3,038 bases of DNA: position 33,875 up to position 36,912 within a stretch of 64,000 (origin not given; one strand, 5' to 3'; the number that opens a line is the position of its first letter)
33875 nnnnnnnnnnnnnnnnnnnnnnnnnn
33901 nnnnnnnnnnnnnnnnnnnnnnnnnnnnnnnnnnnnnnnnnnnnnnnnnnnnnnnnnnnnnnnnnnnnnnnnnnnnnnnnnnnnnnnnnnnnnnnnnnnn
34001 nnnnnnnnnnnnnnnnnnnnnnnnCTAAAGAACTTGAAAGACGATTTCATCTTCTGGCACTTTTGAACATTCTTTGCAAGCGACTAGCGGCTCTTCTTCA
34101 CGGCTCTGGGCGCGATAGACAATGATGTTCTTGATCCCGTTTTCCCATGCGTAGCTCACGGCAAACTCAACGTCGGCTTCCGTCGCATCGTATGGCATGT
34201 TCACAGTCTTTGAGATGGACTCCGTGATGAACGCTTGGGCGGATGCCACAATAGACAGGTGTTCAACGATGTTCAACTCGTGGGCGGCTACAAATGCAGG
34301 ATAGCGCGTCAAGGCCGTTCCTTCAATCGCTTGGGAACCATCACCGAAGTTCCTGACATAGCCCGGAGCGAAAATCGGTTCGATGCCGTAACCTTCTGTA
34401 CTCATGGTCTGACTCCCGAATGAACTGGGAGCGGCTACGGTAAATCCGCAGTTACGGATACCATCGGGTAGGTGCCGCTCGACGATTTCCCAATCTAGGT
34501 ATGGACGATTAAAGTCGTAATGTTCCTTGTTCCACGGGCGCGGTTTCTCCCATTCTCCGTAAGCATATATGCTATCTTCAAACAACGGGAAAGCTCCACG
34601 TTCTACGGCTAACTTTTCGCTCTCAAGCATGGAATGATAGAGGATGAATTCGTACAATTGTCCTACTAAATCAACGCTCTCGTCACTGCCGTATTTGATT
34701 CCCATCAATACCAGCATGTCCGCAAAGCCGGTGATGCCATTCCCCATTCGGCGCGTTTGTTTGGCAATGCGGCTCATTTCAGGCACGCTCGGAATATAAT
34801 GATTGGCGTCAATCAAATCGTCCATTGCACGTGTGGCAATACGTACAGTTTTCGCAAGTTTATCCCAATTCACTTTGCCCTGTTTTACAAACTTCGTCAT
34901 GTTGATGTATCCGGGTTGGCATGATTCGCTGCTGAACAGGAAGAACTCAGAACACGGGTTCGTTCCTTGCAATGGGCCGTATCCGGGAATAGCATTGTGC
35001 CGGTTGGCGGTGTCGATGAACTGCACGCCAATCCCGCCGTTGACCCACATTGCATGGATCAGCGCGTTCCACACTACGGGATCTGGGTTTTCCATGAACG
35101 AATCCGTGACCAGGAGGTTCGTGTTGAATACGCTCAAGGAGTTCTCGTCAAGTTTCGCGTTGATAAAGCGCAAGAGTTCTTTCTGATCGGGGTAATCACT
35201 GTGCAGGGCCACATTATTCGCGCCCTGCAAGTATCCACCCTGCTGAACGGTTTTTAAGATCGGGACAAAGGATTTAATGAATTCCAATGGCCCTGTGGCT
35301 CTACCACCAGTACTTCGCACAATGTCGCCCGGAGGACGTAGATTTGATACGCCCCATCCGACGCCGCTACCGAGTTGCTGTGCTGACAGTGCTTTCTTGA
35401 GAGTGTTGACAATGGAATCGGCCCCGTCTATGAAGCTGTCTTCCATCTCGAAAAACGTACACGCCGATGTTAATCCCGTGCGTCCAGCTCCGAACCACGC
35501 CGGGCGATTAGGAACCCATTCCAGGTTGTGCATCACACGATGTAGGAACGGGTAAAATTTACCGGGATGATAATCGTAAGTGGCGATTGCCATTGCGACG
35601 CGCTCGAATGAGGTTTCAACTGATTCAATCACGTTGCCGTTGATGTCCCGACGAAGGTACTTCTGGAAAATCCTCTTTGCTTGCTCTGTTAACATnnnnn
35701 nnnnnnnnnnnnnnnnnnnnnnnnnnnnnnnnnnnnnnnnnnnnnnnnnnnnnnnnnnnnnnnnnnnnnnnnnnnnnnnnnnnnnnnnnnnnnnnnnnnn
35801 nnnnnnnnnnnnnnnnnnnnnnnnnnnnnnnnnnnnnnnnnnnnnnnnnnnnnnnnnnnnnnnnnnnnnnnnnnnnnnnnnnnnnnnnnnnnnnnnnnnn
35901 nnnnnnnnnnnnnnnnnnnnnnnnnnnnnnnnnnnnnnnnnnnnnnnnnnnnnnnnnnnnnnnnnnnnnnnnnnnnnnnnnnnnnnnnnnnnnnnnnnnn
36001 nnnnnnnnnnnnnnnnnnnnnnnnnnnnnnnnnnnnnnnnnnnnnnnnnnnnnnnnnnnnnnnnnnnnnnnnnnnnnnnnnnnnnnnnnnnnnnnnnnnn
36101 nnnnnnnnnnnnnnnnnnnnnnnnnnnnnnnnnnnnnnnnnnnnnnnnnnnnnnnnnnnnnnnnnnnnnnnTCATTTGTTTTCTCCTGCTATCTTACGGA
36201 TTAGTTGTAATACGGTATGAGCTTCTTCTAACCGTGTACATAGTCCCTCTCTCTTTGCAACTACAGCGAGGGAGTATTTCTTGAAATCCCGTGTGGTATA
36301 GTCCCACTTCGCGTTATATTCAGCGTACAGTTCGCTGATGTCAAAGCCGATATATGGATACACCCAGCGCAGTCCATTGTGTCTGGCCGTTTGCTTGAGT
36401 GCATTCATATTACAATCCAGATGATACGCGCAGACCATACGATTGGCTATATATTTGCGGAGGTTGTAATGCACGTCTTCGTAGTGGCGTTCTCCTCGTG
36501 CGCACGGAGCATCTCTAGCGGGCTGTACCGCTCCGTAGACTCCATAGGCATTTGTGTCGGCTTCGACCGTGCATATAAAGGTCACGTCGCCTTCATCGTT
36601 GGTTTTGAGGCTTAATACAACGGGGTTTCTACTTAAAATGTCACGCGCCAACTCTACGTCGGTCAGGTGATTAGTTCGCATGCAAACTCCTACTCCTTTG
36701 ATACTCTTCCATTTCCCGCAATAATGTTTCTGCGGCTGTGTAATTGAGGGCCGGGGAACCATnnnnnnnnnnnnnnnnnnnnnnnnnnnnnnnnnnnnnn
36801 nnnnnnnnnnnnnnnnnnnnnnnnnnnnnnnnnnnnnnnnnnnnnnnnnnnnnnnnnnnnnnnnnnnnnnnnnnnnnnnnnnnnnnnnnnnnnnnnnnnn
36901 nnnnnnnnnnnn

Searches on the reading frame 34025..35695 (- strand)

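Call 32: search_protein_families(library=phrogs, proteins=[window:34025-35695:-], max_evalue=0.001)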
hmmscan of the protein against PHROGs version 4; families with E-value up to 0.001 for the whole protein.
window:34025-35695:- (556 aa): 6 families
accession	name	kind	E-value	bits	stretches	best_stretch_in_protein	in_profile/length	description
phrog_84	-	DNA, RNA and nucleotide metabolism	4e-88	297.6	2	208-546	448-797/975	ribonucleoside-diphosphate reductase large subunit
phrog_3844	-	moron, auxiliary metabolic gene and host takeover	6.9e-35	121.8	1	259-544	162-450/451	NrdA-like aerobic NDP reductase large subunit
phrog_3987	-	DNA, RNA and nucleotide metabolism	3.5e-18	66.4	1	6-201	146-341/467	ribonucleotide reductase large subunit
phrog_367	-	DNA, RNA and nucleotide metabolism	1.6e-14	54.1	1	191-350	334-488/701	ribonucleotide reductase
phrog_30939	-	DNA, RNA and nucleotide metabolism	6.6e-10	38.5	1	73-364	495-785/977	ribonucleotide reductase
phrog_6132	-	DNA, RNA and nucleotide metabolism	9.3e-06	26.1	1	17-199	158-332/530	ribonucleotide reductase large subunit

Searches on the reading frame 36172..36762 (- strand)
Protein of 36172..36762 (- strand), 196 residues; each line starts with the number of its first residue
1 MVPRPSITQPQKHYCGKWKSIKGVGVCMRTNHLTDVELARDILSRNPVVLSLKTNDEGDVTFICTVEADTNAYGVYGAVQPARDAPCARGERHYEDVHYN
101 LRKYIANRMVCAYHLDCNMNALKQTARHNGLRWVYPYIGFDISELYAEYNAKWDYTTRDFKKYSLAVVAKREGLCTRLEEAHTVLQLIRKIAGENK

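Call 32: search_protein_families(library=phrogs, proteins=[window:36172-36762:-], max_evalue=0.001)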
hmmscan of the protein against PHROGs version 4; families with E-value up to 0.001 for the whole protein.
window:36172-36762:- (196 aa): 1 family
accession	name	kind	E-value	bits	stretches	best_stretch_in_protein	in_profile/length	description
phrog_192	-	DNA, RNA and nucleotide metabolism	0.00041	20.8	1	92-185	171-257/397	DNA polymerase exonuclease subunit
